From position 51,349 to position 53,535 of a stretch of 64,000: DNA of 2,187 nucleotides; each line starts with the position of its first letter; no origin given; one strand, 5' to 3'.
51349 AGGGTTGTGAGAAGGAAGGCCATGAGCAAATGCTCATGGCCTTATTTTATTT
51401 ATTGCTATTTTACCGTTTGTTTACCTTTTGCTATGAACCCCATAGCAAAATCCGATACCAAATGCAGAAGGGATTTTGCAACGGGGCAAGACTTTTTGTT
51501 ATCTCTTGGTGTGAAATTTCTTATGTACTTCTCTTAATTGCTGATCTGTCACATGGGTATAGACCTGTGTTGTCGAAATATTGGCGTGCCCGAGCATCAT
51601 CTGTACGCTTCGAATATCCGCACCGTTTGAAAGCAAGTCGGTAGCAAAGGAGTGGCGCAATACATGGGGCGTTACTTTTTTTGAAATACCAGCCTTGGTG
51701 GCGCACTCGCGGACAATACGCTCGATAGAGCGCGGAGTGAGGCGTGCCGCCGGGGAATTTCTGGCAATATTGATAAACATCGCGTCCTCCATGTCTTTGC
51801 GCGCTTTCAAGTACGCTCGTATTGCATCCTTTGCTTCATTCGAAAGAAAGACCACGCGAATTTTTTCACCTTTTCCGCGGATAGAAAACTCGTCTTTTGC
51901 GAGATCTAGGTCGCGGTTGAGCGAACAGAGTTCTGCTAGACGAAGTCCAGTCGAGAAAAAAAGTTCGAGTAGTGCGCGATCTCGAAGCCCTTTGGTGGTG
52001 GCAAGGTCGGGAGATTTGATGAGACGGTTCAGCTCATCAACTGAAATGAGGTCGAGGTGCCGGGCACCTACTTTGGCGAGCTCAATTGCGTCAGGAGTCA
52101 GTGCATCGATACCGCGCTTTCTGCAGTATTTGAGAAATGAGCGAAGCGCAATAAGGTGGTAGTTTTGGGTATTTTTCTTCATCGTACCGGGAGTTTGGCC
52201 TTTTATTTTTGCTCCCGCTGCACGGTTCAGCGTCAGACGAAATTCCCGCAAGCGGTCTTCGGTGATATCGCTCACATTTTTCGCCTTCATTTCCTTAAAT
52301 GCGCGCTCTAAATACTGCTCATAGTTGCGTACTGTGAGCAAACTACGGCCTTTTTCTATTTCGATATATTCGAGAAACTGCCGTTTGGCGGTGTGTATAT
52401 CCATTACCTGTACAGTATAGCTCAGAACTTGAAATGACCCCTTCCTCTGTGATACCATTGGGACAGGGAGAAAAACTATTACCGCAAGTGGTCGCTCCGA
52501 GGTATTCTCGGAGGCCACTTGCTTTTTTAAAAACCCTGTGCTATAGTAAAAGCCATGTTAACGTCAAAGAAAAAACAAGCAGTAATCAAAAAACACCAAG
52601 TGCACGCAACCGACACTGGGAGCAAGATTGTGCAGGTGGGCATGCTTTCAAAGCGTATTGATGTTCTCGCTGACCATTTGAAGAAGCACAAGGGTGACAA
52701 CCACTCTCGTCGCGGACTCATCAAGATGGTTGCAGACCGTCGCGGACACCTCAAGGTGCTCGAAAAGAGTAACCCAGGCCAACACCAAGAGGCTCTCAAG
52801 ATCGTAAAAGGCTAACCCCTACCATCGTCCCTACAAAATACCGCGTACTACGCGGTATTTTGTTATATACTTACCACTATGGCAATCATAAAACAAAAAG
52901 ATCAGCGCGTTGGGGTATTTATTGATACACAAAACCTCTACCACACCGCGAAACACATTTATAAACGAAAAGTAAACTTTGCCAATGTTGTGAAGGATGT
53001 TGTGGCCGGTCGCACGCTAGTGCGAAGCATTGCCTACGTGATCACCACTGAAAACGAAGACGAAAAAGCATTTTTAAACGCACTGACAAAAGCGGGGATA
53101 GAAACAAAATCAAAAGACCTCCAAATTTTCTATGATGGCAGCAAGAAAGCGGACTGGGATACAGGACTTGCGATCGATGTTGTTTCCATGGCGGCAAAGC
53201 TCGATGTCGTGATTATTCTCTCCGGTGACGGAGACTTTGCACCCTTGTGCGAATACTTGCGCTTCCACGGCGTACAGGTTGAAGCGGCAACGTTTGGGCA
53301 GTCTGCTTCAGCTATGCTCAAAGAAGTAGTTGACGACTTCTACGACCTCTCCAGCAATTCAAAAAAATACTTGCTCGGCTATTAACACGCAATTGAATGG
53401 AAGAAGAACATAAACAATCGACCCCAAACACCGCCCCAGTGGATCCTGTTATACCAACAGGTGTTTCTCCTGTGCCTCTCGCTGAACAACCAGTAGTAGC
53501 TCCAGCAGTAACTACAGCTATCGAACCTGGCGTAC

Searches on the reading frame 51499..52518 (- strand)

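Call 53: search_protein_families(library=pfam, proteins=[window:51499-52518:-], max_evalue=0.001)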
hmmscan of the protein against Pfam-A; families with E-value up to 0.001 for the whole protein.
window:51499-52518:- (339 aa): 3 families
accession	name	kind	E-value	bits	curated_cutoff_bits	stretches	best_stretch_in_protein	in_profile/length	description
PF00589.27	Phage_integrase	-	8.5e-43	146.5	27.1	1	159-326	4-171/172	Phage integrase family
PF02899.23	Phage_int_SAM_1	-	3.4e-11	43.7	22.3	1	47-136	3-83/83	Phage integrase, N-terminal SAM-like domain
PF13495.12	Phage_int_SAM_4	-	7.1e-06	26.8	27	0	113-146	14-47/85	Phage integrase, N-terminal SAM-like domain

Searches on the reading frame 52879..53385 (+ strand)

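Call 53: search_protein_families(library=pfam, proteins=[window:52879-53385:+], max_evalue=0.001)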
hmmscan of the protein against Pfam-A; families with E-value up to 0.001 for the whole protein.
window:52879-53385:+ (168 aa): 1 family
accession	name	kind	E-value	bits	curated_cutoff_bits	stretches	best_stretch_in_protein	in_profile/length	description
PF01936.24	NYN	-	1.5e-30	107.1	24.2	1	10-157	1-144/145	NYN domain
